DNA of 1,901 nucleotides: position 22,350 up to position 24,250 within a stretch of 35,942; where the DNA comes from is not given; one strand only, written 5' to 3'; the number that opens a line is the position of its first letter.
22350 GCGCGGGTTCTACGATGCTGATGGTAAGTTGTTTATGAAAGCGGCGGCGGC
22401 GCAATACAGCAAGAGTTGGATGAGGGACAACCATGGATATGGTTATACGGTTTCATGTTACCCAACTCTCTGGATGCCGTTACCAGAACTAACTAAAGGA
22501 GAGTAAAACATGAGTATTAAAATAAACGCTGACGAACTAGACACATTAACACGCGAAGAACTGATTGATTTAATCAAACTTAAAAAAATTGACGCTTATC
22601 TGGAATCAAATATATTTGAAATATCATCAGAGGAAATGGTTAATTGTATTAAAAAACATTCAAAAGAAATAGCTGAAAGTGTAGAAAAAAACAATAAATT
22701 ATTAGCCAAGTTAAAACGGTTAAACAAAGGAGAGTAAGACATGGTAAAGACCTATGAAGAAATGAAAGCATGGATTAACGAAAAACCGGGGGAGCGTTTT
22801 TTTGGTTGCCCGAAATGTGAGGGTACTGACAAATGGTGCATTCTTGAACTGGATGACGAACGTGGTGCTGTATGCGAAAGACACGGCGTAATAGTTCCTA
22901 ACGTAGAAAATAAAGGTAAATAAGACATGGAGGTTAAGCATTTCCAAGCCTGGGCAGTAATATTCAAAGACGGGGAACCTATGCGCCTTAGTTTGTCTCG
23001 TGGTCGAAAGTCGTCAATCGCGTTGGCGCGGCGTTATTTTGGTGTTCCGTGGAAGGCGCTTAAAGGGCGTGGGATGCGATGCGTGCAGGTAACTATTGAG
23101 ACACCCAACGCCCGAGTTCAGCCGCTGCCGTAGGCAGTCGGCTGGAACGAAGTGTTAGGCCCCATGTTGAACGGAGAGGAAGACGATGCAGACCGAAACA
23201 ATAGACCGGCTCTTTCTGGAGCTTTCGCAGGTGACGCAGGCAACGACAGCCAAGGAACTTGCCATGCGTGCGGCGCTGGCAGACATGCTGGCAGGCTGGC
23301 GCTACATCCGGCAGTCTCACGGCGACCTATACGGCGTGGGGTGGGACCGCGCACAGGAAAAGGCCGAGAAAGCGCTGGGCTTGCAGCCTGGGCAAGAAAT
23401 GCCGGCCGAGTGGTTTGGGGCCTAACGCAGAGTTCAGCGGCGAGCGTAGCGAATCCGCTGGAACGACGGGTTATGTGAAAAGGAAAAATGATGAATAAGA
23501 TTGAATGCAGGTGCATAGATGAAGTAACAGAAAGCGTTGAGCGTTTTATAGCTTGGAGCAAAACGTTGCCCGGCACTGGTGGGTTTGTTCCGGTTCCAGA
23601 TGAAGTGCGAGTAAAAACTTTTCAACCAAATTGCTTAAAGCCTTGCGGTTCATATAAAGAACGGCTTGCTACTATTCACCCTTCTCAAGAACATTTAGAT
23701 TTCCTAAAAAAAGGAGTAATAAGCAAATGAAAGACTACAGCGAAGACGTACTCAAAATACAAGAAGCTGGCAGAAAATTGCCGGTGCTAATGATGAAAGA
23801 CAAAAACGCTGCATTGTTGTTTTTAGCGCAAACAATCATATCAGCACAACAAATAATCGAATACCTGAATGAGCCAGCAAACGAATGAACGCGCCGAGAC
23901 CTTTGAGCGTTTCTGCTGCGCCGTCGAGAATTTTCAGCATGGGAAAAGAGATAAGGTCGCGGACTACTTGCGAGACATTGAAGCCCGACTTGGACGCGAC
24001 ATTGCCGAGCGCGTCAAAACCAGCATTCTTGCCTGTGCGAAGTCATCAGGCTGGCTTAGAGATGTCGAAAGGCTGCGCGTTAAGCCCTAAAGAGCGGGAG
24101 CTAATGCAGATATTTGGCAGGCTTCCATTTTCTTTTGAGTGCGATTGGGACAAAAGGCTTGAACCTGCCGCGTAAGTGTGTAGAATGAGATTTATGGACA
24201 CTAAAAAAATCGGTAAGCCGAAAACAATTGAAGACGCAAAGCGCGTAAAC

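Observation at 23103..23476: Integron-style gene cassette bounded by two canonical attC-like sites in a phage genome with no integron integrase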

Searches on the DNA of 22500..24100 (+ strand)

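Call 4: search_dna_similar(query=window:22500-24100:+, collection=phages, mode=near, max_rows=30)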
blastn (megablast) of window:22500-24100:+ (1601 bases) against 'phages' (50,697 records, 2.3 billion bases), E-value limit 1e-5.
No match.

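Call 28: build_rna_model(alignment_id=A1, structure=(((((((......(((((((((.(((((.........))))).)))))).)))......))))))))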
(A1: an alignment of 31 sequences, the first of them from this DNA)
Model R1 built from alignment A1 (31 sequences, 66 columns); structure: as given.
model positions 59; base pairs 21; branch points 0; effective number of sequences 6; information 0.946 bits per position. Calibrated on 0.2 Mb of random sequence (short: E-values are rough).
structure used (alignment columns):
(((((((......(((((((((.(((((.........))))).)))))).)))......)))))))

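Call 29: search_with_rna_model(model_id=R1, sources=[window, L192], filters=off, max_evalue=10, show_alignments=4)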
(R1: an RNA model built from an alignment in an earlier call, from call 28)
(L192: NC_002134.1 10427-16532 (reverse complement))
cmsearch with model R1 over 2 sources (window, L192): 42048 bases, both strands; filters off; matches with E-value up to 10: 21.
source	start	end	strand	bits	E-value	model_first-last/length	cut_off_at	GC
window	23103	23160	+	71.2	1.3e-18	1-59/59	no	0.64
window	23420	23476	+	64.8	1.1e-16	1-59/59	no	0.6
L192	2999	3058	-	53.4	2.8e-13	1-59/59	no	0.55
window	23420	23476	-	22.9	0.00039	1-59/59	no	0.6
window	23103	23160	-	22.9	0.00039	1-59/59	no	0.64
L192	2999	3058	+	17.3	0.019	1-59/59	no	0.55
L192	892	935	+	15.1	0.086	1-59/59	no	0.64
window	4584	4608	-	13.3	0.29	1-59/59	no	0.48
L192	3888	3909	-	10.9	1.5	19-41/59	no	0.77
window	11172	11194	+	10.8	1.6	1-59/59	no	0.57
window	31979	32027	-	10.6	1.9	1-59/59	no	0.57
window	16907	16931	-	9.5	4.1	1-59/59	no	0.44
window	1298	1334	-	9.2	5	1-59/59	no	0.43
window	4584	4608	+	8.9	6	1-59/59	no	0.48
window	35326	35362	+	8.9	6.1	1-59/59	no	0.54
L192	21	57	+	8.4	8.9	1-59/59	no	0.68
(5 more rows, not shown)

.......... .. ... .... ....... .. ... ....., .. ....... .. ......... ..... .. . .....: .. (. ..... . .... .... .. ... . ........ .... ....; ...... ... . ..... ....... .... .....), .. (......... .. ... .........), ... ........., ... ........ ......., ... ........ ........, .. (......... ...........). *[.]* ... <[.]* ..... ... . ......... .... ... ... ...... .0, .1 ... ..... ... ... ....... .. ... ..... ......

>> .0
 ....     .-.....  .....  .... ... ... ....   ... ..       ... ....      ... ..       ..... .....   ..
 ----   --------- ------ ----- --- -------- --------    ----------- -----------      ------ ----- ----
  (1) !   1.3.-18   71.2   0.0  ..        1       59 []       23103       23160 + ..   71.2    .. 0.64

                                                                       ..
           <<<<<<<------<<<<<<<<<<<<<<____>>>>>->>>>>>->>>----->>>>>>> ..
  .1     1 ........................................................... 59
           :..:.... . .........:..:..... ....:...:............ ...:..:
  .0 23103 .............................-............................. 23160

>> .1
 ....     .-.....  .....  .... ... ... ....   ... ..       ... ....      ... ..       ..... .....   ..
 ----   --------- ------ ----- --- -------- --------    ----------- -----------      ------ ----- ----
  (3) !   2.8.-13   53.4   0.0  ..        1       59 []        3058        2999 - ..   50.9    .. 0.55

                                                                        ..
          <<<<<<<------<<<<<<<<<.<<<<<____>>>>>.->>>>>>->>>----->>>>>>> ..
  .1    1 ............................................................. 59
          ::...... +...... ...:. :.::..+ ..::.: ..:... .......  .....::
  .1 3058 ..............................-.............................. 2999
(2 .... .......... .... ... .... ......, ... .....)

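Call 30: search_with_rna_model(model_id=R1, sources=[L001, L002, L003, L004, L005, L006, L007, L008, L009, L010, L011, L012, L013, L014, L015, L016, L017, L018, L019, L020, L021, L022, L023, L024, L025, L026, L027, L028, L029, L030, L031, L032, L033, L034, L035, L036, L037, L038, L039, L040, L041, L042, L043, L044, L045, L046, L047, L048, L049, L050, L051, L052, L053, L054, L055, L056, L057, L058, L059, L060, L061, L062, L063, L064, L065, L066, L067, L068, L069, L070, L071], max_evalue=0.001)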
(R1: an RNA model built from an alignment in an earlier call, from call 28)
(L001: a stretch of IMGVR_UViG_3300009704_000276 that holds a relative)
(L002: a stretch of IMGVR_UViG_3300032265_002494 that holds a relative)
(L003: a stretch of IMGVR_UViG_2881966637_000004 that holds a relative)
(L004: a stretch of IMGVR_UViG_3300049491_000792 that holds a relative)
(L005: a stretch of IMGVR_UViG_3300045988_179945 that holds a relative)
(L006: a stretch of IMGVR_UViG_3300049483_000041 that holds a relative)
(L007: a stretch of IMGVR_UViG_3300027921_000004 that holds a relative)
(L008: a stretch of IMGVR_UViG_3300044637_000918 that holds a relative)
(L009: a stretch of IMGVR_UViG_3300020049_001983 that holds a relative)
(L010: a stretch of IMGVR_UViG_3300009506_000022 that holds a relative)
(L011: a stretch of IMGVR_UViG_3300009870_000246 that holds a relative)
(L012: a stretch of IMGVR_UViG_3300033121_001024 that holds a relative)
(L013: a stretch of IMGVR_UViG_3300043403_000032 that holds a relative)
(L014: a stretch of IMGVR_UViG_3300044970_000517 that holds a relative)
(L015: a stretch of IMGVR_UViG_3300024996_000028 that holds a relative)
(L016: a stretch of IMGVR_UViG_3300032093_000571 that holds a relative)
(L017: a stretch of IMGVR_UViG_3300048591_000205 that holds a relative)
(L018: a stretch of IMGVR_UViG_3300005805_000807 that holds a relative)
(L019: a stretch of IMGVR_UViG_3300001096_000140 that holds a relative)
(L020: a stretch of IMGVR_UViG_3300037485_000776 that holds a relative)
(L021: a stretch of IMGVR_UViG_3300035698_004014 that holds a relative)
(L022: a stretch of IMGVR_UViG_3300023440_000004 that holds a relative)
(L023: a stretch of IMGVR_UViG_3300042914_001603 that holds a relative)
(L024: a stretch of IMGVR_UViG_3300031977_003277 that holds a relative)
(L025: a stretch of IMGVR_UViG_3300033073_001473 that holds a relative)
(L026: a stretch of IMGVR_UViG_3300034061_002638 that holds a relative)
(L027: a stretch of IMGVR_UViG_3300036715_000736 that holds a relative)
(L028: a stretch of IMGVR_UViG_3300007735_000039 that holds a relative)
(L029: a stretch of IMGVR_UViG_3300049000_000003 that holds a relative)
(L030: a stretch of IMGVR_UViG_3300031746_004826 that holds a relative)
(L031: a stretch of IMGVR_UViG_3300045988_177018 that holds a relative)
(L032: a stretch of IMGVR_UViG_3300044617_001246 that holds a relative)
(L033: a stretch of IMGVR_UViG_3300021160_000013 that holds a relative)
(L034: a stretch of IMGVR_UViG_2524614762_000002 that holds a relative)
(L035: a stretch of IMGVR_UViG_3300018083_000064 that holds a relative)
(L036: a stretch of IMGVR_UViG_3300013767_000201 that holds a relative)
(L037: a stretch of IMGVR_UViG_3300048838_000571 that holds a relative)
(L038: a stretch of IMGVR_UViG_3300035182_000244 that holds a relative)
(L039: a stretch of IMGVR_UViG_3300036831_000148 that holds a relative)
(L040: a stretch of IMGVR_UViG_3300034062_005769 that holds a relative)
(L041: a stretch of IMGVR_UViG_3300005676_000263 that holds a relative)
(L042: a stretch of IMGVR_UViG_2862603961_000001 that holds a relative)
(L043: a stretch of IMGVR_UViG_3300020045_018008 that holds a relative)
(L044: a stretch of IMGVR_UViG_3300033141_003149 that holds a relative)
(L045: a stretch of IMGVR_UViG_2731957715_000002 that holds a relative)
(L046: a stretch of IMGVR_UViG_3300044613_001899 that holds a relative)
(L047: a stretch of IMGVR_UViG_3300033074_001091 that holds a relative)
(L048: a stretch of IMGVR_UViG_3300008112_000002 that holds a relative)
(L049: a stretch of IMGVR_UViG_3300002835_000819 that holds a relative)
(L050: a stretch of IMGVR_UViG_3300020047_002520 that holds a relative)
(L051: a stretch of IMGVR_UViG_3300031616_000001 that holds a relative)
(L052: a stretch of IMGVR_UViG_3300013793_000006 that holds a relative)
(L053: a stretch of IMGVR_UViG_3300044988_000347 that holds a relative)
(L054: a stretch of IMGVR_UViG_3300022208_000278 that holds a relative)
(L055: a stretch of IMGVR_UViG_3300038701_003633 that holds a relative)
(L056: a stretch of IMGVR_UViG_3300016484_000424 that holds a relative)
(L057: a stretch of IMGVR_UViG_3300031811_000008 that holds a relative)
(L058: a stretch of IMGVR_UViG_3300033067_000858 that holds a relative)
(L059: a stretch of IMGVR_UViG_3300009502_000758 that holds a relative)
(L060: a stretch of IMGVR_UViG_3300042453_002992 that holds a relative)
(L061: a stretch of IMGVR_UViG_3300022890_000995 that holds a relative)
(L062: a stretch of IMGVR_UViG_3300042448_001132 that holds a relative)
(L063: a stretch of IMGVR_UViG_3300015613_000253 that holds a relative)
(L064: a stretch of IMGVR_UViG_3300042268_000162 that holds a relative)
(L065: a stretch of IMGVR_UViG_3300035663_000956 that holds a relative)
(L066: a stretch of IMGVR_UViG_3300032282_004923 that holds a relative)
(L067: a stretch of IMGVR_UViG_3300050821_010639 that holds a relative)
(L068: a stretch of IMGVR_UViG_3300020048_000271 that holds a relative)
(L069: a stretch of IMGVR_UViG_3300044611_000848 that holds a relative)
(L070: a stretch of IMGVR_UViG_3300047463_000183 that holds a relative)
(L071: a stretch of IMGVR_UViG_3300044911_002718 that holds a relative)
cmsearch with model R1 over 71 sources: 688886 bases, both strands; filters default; matches with E-value up to 0.001: 136.
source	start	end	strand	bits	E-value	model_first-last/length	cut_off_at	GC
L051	1518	1575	+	76.6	5.4e-19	1-59/59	no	0.59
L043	9532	9589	-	75.5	1.2e-18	1-59/59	no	0.64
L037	10885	10942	+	72.4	9.8e-18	1-59/59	no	0.62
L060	8998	9055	-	72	1.3e-17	1-59/59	no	0.64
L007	10675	10738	-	69.5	7.1e-17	1-59/59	no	0.61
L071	5317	5373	-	69.3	8.5e-17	1-59/59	no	0.58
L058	327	386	-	68.3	1.6e-16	1-59/59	no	0.68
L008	4740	4797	+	66.7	5.1e-16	1-59/59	no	0.52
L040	624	680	+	66.5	5.6e-16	1-59/59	no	0.56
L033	2485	2541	-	65.6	1.1e-15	1-59/59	no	0.68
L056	10590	10647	+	65.5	1.1e-15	1-59/59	no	0.64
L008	4011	4067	+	64.8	1.9e-15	1-59/59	no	0.56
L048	6611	6667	-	64.8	1.9e-15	1-59/59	no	0.56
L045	2943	3000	-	64.3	2.7e-15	1-59/59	no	0.53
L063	15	71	+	63.7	3.9e-15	1-59/59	no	0.53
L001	3298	3354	-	63.3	5.1e-15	1-59/59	no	0.63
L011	3873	3932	+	62.9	7e-15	1-59/59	no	0.6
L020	790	846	-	62.8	7.3e-15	1-59/59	no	0.53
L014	9784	9840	-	61.7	1.6e-14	1-59/59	no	0.63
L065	8238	8294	-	61.7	1.6e-14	1-59/59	no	0.63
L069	8437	8493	+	61.7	1.6e-14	1-59/59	no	0.63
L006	9440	9496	+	60.9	2.8e-14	1-59/59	no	0.7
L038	3822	3877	-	60.7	3.1e-14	1-59/59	no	0.66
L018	3709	3762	+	60.2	4.4e-14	1-59/59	no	0.65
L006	11507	11563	+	60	5.1e-14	1-59/59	no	0.68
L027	3361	3414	+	60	5.2e-14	1-59/59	no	0.65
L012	1398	1460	-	59.8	5.7e-14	1-59/59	no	0.65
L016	1314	1367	-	59.6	6.5e-14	1-59/59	no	0.59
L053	9481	9537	+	59.6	6.5e-14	1-59/59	no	0.54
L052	3921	3979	-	59.6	6.7e-14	1-59/59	no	0.69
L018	4190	4246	+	58.7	1.3e-13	1-59/59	no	0.58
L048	6209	6265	-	58.6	1.3e-13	1-59/59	no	0.53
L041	1080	1133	-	57.7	2.5e-13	1-59/59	no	0.67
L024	3024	3083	-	57.5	2.8e-13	1-59/59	no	0.63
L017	74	136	+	57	4e-13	1-59/59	no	0.63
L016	1615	1672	-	56.7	5e-13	1-59/59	no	0.52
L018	3253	3319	+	56.7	5e-13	1-59/59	no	0.55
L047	1827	1880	+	56.6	5.2e-13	1-59/59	no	0.61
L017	927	983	+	56.1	7.5e-13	1-59/59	no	0.54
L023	5806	5859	+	55.5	1.1e-12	1-59/59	no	0.57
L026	4220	4273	+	55.5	1.1e-12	1-59/59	no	0.57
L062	14347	14400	-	55.5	1.1e-12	1-59/59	no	0.57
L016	939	995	-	55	1.6e-12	1-59/59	no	0.53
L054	1936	1998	+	54.8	1.9e-12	1-59/59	no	0.63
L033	1335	1392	-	54.3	2.6e-12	1-59/59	no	0.66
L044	1175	1232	+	54.2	2.8e-12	1-59/59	no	0.53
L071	5013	5069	-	53.9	3.5e-12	1-59/59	no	0.49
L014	9466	9522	-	53.5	4.6e-12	1-59/59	no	0.67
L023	6137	6194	+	53.4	4.7e-12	1-59/59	no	0.48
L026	4551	4608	+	53.4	4.7e-12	1-59/59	no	0.48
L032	3414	3471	-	53.4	4.7e-12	1-59/59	no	0.48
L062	14012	14069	-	53.4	4.7e-12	1-59/59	no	0.48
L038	4526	4581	-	53.2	5.4e-12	1-59/59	no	0.61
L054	5847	5909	+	53.2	5.4e-12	1-59/59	no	0.63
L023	4621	4677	+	52.9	6.8e-12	1-59/59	no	0.56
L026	3035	3091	+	52.9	6.8e-12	1-59/59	no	0.56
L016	2012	2068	-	52.5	9.2e-12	1-59/59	no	0.53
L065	7490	7546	-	51.9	1.3e-11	1-59/59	no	0.65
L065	7918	7976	-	51.8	1.4e-11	1-59/59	no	0.64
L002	7888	7942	+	51.8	1.5e-11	1-59/59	no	0.62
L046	5438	5500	+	51.6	1.7e-11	1-59/59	no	0.67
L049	5375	5437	+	51.6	1.7e-11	1-59/59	no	0.67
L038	4823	4882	-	51.6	1.7e-11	1-59/59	no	0.63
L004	4785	4840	-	51.3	2.1e-11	1-59/59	no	0.59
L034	1741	1803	+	50.2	4.4e-11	1-59/59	no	0.57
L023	4260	4313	+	49.8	5.5e-11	1-59/59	no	0.56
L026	2674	2727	+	49.8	5.5e-11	1-59/59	no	0.56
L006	10747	10804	+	49.2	8.9e-11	1-59/59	no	0.66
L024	3690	3749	-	48.9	1e-10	1-59/59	no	0.65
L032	3749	3802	-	48.9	1.1e-10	1-59/59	no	0.54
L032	4242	4295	-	48.7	1.2e-10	1-59/59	no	0.56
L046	6935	6997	+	48.1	1.8e-10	1-59/59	no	0.62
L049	6872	6934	+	48.1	1.8e-10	1-59/59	no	0.62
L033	507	562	-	48.1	1.9e-10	1-59/59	no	0.64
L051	2342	2398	+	47.8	2.3e-10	1-59/59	no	0.53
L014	9010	9066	-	47.7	2.4e-10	1-59/59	no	0.7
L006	8642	8699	+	47.7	2.4e-10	1-59/59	no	0.55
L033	9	64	-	46.7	4.7e-10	1-59/59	no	0.62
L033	1649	1702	-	45.1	1.5e-09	1-59/59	no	0.65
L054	4630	4716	+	43.6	4.1e-09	1-59/59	no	0.53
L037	10049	10151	+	43.1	5.9e-09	1-59/59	no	0.61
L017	1322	1384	+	42.6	8.4e-09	1-59/59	no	0.63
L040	928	985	+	42.3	9.8e-09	1-59/59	no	0.47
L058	780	881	-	42.1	1.1e-08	1-59/59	no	0.66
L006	10392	10478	+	41.9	1.3e-08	1-59/59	no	0.64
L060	7959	8016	-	41.7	1.5e-08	1-59/59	no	0.55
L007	13756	13824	-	41.5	1.8e-08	1-59/59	no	0.67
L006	9827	9884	+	40.4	3.7e-08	1-59/59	no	0.55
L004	5220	5272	-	40.3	4e-08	1-59/59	no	0.64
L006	11183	11267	+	40.1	4.7e-08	1-59/59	no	0.67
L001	3554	3640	-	39.9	5.4e-08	1-59/59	no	0.61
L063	320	376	+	39.8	5.7e-08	1-59/59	no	0.47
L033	2070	2156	-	39.5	7e-08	1-59/59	no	0.67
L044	903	961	+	39.1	9.3e-08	1-59/59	no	0.44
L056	11115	11202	+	38.4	1.5e-07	1-59/59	no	0.72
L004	1308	1409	-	37.6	2.5e-07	1-59/59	no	0.64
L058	1365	1427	-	37.4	2.9e-07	1-59/59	no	0.73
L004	1840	1897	-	36.8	4.4e-07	1-59/59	no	0.62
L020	1127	1190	-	36.1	7.1e-07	1-59/59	no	0.56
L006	220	321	-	36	8e-07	1-59/59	no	0.63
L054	4850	4912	+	35.8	9e-07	1-59/59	no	0.65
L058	5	74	-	35.7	9.9e-07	1-59/59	no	0.63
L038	5153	5212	-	35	1.5e-06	1-59/59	no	0.67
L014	9784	9840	+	34.8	1.8e-06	1-59/59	no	0.63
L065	8238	8294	+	34.8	1.8e-06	1-59/59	no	0.63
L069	8437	8493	-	34.8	1.8e-06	1-59/59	no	0.63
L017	1605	1663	+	34.7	2e-06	1-59/59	no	0.58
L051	1937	1996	+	33.6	4.1e-06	1-59/59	no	0.65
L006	12516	12616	+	33.5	4.3e-06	1-59/59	no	0.69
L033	2485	2541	+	32.9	6.4e-06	1-59/59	no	0.68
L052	3159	3224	-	32.7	7.7e-06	1-59/59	no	0.55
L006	12841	12926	+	32.5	8.9e-06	1-59/59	no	0.6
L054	2952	3074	+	31.8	1.4e-05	1-59/59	no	0.5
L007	10395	10460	-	31.5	1.7e-05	1-59/59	no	0.67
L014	10071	10173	-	31.3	2e-05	1-59/59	no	0.62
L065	8525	8627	-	31.3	2e-05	1-59/59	no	0.62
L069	8104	8206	+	31.3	2e-05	1-59/59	no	0.62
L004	2273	2366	-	30.8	2.8e-05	1-59/59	no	0.54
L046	6341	6443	+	30.6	3.3e-05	1-59/59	no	0.57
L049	6278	6380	+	30.6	3.3e-05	1-59/59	no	0.57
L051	1518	1575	-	30.4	3.8e-05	1-59/59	no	0.59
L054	562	631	+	29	9.6e-05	1-59/59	no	0.61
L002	7888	7942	-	28.3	0.00015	1-59/59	no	0.62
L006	1092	1194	-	28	0.00019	1-59/59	no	0.63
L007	10675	10738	+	27.9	0.00021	1-59/59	no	0.61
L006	685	784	-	27.6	0.00026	1-59/59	no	0.63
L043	9532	9589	+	27.5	0.00028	1-59/59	no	0.64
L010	14061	14113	-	27.3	0.00031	1-59/59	no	0.55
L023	5016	5063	+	26.9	0.00041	1-59/59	no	0.56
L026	3430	3477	+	26.9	0.00041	1-59/59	no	0.56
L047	1827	1880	-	26.8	0.00043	1-59/59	no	0.61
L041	1080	1133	+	26.8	0.00044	1-59/59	no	0.67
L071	5317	5373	+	26.7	0.00047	1-59/59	no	0.58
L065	7918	7976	+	26.5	0.00053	1-59/59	no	0.64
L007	11703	11791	-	26.4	0.0006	1-59/59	no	0.69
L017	2971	3060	+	26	0.00076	1-59/59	no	0.63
